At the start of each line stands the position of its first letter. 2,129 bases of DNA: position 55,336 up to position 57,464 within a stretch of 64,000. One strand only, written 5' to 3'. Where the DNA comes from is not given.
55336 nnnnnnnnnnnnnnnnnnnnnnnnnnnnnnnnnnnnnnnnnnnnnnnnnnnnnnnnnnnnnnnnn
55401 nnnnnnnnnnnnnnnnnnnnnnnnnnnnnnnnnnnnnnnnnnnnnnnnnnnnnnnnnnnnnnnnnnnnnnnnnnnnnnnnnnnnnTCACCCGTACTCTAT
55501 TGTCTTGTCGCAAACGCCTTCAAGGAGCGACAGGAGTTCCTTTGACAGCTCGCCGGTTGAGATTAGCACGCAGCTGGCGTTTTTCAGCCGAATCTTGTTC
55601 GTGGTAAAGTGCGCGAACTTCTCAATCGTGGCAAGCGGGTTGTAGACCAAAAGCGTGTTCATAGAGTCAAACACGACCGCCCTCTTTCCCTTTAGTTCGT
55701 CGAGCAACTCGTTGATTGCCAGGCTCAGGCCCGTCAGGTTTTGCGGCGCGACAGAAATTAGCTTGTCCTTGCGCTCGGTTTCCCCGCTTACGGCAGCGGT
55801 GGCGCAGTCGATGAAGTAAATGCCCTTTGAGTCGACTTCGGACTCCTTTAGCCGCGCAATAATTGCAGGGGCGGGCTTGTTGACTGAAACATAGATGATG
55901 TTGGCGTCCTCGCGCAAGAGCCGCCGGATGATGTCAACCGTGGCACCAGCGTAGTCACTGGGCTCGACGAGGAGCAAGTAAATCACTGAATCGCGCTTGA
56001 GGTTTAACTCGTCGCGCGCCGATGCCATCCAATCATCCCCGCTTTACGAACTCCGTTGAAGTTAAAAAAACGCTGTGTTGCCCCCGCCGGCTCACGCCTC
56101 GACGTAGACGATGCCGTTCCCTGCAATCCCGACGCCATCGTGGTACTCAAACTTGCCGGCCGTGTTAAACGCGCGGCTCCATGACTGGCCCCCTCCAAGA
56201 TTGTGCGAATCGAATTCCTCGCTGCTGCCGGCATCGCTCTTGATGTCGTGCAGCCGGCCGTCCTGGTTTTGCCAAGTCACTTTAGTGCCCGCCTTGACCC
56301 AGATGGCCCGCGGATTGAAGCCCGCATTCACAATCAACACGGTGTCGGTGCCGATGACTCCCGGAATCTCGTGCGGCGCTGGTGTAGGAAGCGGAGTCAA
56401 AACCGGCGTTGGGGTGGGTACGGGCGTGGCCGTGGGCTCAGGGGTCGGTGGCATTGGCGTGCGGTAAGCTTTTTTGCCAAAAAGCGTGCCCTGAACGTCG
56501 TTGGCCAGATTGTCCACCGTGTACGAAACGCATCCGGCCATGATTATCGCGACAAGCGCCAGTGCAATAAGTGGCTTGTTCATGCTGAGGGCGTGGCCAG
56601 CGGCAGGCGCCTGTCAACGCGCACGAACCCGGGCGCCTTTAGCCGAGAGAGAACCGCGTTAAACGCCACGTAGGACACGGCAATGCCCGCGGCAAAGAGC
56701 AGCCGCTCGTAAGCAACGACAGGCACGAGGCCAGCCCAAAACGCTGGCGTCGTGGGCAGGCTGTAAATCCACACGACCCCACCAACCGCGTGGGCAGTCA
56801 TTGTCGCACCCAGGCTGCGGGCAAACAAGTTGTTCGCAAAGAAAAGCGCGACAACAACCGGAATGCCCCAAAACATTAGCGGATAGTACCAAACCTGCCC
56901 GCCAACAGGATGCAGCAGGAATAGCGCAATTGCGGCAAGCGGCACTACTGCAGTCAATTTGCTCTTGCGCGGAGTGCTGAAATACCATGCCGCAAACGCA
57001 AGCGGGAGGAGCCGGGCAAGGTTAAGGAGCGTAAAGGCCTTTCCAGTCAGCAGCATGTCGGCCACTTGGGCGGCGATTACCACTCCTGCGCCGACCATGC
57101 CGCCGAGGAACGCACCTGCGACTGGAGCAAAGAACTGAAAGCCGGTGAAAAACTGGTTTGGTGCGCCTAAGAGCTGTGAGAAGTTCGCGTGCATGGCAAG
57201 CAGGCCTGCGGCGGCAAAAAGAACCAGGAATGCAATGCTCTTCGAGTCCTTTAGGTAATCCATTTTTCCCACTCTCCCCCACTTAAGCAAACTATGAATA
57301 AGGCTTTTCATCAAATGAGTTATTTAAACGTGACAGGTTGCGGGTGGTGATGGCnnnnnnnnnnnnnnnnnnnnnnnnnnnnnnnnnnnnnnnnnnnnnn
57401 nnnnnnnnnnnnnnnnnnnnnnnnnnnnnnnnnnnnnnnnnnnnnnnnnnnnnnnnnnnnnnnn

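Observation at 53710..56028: KaiC-like ATPase facing a 7-TM membrane protein whose gene overlaps that of a P-loop-less RecA/KaiC-fold protein: a candidate membrane-associated signalling module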

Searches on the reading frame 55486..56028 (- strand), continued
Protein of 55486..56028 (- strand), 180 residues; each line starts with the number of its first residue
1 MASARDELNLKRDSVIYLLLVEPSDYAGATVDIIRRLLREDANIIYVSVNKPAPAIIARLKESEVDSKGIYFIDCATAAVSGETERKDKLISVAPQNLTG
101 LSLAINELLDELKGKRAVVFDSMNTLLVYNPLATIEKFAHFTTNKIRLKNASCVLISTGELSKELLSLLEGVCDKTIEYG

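Call 54: find_encoding_contigs(protein=P0003, flank=5000, max_places=3)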
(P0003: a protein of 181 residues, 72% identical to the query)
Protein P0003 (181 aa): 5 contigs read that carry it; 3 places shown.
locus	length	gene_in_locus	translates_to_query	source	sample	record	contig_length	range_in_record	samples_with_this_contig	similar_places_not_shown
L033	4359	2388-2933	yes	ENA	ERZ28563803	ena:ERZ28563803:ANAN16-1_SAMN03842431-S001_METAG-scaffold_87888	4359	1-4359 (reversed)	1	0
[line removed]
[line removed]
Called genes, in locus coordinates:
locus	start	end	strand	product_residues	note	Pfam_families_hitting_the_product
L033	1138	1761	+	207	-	-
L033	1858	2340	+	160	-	-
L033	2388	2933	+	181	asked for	PF24336:DUF7504, PF05763:DUF835 (weak)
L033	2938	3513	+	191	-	-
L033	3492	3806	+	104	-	-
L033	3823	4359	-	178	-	?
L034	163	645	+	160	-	-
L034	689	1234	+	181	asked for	PF24336:DUF7504, PF05763:DUF835 (weak)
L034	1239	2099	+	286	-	-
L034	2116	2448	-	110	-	?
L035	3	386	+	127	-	?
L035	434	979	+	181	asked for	PF24336:DUF7504, PF05763:DUF835 (weak)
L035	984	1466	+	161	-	?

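Call 55: find_encoding_contigs(protein=P0007, flank=5000, max_places=3)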
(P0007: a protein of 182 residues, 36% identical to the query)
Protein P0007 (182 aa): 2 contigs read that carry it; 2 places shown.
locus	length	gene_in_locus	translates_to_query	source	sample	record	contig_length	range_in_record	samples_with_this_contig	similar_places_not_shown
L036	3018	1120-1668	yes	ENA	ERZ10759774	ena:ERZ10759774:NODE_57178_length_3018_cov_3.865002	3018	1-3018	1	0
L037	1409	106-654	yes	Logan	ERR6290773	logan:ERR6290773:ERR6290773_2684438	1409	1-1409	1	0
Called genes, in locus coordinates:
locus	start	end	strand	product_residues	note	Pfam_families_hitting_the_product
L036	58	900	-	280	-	-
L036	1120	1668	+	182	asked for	PF24336:DUF7504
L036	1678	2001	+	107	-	-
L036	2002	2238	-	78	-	-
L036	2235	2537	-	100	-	-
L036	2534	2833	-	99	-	-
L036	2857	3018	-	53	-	?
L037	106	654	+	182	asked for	PF24336:DUF7504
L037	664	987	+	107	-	-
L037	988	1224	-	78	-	-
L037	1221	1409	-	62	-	?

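Call 69: search_protein_families(library=padloc, proteins=[window:55486-56028:-], max_evalue=0.01)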
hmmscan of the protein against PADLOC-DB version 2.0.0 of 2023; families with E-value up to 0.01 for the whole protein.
window:55486-56028:- (180 aa): 0 families

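Call 70: find_homologous_proteins(query=A2, max_evalue=0.001)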
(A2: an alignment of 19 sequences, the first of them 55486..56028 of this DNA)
Query A2 (19 sequences) (180 aa, profile of the alignment): 58 proteins with E <= 0.001 among 5066 candidates.
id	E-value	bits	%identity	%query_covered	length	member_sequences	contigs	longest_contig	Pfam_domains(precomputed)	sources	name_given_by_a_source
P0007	5.9e-66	239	36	90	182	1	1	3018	PF24336.2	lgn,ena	-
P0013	1.9e-62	228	31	90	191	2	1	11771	PF24336.2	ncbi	-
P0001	5.0e-62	227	100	100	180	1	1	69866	PF23365.2,PF05763.19,PF24336.2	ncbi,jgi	jgi:KaiC/GvpD/RAD55 family RecA-like ATPase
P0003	8.3e-62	226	72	100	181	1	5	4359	PF05763.19,PF24336.2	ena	-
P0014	2.2e-61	225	29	100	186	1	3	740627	PF06745.20,PF23365.2,PF24336.2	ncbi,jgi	-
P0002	2.3e-61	224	85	100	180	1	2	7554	PF05763.19,PF24336.2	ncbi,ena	-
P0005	4.5e-61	224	50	91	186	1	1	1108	PF24336.2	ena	-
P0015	6.3e-61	223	34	91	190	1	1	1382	PF06745.20,PF24336.2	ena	-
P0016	1.9e-60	221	27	89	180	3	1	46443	PF24336.2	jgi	jgi:KaiC/GvpD/RAD55 family RecA-like ATPase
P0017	2.4e-60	221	32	94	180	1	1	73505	PF06745.20,PF24336.2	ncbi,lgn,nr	ncbi:MAG: hypothetical protein Q7R52_01460 [archaeon]|nr:hypothetical protein [archaeon]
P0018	7.6e-60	220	32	94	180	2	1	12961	PF06745.20,PF24336.2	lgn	-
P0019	7.9e-60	219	28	96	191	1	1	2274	PF24336.2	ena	-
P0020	9.1e-60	219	30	94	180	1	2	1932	PF24336.2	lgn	-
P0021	1.1e-59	219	31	94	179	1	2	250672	PF06745.20,PF24336.2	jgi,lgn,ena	-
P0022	3.0e-59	218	31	94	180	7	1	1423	PF24336.2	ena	-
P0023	3.3e-59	217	29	94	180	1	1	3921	PF06745.20,PF24336.2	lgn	-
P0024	3.4e-59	217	32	91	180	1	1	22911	PF24336.2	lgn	-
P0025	9.3e-59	216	30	94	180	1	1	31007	PF06745.20,PF24336.2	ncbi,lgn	-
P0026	1.4e-58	215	32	94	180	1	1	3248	PF24336.2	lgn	-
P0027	1.7e-58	215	30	94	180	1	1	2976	PF24336.2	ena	-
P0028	2.6e-58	215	30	94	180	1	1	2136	PF24336.2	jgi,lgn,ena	-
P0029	3.9e-58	214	33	91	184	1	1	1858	PF06745.20,PF24336.2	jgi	jgi:KaiC/GvpD/RAD55 family RecA-like ATPase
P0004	1.1e-56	209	52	89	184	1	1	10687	PF24336.2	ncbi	-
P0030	1.9e-56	208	30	91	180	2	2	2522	PF06745.20,PF24336.2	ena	-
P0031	2.2e-54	202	33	94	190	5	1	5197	PF05763.19,PF24336.2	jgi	-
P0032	3.9e-54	201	31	94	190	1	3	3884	PF05763.19,PF24336.2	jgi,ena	-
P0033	2.6e-53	198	41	79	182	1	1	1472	PF06745.20,PF24336.2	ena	-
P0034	4.9e-53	197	34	100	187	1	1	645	PF06745.20,PF23365.2,PF24336.2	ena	-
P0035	4.0e-52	194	33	93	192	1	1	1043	PF06745.20,PF24336.2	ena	-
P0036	4.6e-52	194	38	96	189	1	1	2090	PF24336.2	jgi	-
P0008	1.2e-51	193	36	98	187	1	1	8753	PF06745.20,PF05763.19,PF24336.2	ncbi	-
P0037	4.7e-51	191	36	99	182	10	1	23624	PF24336.2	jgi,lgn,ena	-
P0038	7.2e-48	181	30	94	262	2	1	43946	PF24336.2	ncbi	ncbi:MAG: hypothetical protein ABH986_02765 [archaeon]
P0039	4.5e-47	178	32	99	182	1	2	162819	PF06745.20,PF24336.2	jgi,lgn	jgi:KaiC/GvpD/RAD55 family RecA-like ATPase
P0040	6.4e-47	177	37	96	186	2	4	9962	PF06745.20,PF24336.2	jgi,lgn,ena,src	-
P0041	1.5e-46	176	32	75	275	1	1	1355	PF24336.2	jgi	-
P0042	7.8e-46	174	37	92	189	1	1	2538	PF24336.2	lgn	-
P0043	1.1e-45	173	32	75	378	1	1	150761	PF24336.2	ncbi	ncbi:MAG: hypothetical protein V1744_04025 [Candidatus Altiarchaeota archaeon]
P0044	3.3e-44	169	37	90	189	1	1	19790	PF06745.20,PF24336.2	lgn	-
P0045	8.4e-43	164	29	96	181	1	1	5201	PF06745.20,PF05763.19,PF24336.2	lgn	-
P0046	8.0e-42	161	28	89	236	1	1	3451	PF06745.20,PF23365.2,PF24336.2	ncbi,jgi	-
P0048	2.9e-39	152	28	94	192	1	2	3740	PF06745.20,PF24336.2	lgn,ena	-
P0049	5.3e-39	152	28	94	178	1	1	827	PF06745.20,PF24336.2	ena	-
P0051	2.0e-34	137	35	72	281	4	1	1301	PF06745.20,PF05763.19,PF24336.2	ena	-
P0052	4.5e-34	136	35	74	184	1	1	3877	PF24336.2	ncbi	-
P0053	6.2e-34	135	30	77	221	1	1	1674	PF24336.2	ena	-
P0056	1.3e-31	128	27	90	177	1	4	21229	PF06745.20,PF24336.2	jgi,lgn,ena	-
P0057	3.6e-31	126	30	93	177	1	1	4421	PF06745.20,PF24336.2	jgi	jgi:KaiC/GvpD/RAD55 family RecA-like ATPase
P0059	7.7e-25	105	24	93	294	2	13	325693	-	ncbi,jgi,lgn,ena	-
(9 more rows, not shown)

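Call 72: find_encoding_contigs(protein=P0014, flank=6000, max_places=1)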
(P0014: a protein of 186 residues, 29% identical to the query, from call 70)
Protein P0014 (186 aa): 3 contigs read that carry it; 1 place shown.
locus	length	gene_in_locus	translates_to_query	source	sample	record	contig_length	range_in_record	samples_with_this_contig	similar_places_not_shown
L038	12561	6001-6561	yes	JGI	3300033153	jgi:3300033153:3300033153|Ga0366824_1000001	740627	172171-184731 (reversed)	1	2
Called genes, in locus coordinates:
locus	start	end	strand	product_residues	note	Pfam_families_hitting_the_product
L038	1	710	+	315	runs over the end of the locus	PF26233:NicX, PF02073:Peptidase_M29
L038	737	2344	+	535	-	PF00750:tRNA-synt_1d, PF05746:DALR_1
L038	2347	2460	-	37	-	-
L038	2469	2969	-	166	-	-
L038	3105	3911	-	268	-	PF01978:TrmB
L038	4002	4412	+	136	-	PF01951:Archease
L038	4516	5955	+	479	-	PF01139:RtcB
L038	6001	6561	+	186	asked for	PF24336:DUF7504, PF06745:ATPase, PF23365:DUF7090 (weak)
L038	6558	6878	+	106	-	-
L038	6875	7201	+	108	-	-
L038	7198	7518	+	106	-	-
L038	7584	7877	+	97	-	-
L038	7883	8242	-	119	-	-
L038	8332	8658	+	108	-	PF03874:RNA_pol_Rpb4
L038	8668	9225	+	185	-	PF04919:DUF655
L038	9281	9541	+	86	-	-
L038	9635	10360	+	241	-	PF00398:RrnaAD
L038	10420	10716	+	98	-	PF01035:DNA_binding_1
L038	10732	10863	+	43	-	-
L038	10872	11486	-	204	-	-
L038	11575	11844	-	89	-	-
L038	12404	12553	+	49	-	-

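Call 73: find_encoding_contigs(protein=P0021, flank=6000, max_places=1)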
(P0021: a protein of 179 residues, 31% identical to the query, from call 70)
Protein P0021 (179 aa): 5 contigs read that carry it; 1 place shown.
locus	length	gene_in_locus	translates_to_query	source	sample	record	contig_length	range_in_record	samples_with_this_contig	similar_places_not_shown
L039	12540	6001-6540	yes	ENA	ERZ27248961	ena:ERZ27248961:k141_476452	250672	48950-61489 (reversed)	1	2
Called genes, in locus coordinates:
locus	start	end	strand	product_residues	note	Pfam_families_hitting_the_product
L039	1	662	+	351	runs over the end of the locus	PF01368:DHH (weak)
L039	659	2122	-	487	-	PF00587:tRNA-synt_2b, PF03129:HGTP_anticodon, PF09180:ProRS-C_1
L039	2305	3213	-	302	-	PF00892:EamA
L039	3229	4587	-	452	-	PF02934:GatB_N, PF02637:GatB_Yqey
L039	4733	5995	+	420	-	PF18947:HAMP_2 (faint), PF00672:HAMP, PF00989:PAS, PF13188:PAS_8, PF08448:PAS_4 (weak), PF13426:PAS_9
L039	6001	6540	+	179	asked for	PF24336:DUF7504, PF06745:ATPase (weak)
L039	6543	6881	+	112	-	-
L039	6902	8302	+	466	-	PF01814:Hemerythrin, PF03796:DnaB_C (weak), PF06745:ATPase, PF07088:GvpD_P-loop (weak)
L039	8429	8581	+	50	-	-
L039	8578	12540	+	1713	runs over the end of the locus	-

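Call 74: find_encoding_contigs(protein=P0039, flank=6000, max_places=1)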
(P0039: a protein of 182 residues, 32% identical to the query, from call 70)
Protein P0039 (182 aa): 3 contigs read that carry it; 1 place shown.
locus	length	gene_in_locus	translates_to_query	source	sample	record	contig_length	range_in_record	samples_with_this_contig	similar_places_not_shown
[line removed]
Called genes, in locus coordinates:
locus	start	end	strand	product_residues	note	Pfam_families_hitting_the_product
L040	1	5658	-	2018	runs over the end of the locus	PF13385:Laminin_G_3, PF19077:Big_13 (faint), PF10633:NPCBM_assoc (weak)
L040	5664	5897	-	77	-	-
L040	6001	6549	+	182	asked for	PF24336:DUF7504, PF06745:ATPase (weak)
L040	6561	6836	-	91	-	PF01247:Ribosomal_L35Ae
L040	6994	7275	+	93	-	-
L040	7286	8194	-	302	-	PF00892:EamA (weak)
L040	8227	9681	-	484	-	PF01909:NTP_transf_2 (weak), PF18765:Polbeta (weak)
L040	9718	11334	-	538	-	-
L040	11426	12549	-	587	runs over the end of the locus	-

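Call 75: find_encoding_contigs(protein=P0059, flank=6000, max_places=1)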
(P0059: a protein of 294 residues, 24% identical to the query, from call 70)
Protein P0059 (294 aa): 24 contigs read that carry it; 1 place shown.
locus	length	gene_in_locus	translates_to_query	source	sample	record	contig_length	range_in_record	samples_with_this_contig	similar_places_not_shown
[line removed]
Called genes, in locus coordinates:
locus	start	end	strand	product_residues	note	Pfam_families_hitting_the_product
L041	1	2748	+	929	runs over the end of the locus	PF08447:PAS_3, PF00989:PAS (weak), PF13426:PAS_9, PF00989:PAS, PF08448:PAS_4, PF13426:PAS_9, PF00512:HisKA (weak), PF02518:HATPase_c, +3 more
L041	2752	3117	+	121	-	PF00072:Response_reg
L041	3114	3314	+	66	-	-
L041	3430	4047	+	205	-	PF13690:CheX (weak)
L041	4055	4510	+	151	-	PF03975:CheD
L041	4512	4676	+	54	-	-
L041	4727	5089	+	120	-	PF00072:Response_reg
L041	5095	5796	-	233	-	PF01739:CheR, PF08242:Methyltransf_12 (faint)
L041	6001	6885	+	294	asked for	-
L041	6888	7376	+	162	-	PF06271:RDD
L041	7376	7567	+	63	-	-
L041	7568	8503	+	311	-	PF25145:NfeD1b_N (weak), PF01343:Peptidase_S49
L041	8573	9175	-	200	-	-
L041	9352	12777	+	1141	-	-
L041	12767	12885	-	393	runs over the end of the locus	PF01136:Peptidase_U32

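Call 88: find_encoding_contigs(protein=P0001, flank=1000, max_places=2)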
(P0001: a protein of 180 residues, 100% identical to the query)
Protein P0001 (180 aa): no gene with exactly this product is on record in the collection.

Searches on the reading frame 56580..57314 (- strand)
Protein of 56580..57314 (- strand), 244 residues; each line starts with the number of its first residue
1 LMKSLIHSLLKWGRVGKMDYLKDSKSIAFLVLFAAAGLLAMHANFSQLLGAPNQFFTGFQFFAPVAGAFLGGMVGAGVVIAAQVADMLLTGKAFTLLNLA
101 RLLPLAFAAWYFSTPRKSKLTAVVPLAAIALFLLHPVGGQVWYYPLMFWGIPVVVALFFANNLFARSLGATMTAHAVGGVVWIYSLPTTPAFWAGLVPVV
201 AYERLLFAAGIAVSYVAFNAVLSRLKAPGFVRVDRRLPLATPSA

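Call 3: search_protein_families(library=pfam, proteins=[window:56580-57314:-], max_evalue=0.1)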
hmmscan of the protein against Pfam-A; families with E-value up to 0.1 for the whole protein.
window:56580-57314:- (244 aa): 0 families

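Call 4: search_protein_families(library=ncbifam, proteins=[window:56580-57314:-], max_evalue=0.1)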
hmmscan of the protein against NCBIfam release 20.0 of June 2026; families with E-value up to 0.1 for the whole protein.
window:56580-57314:- (244 aa): 0 families
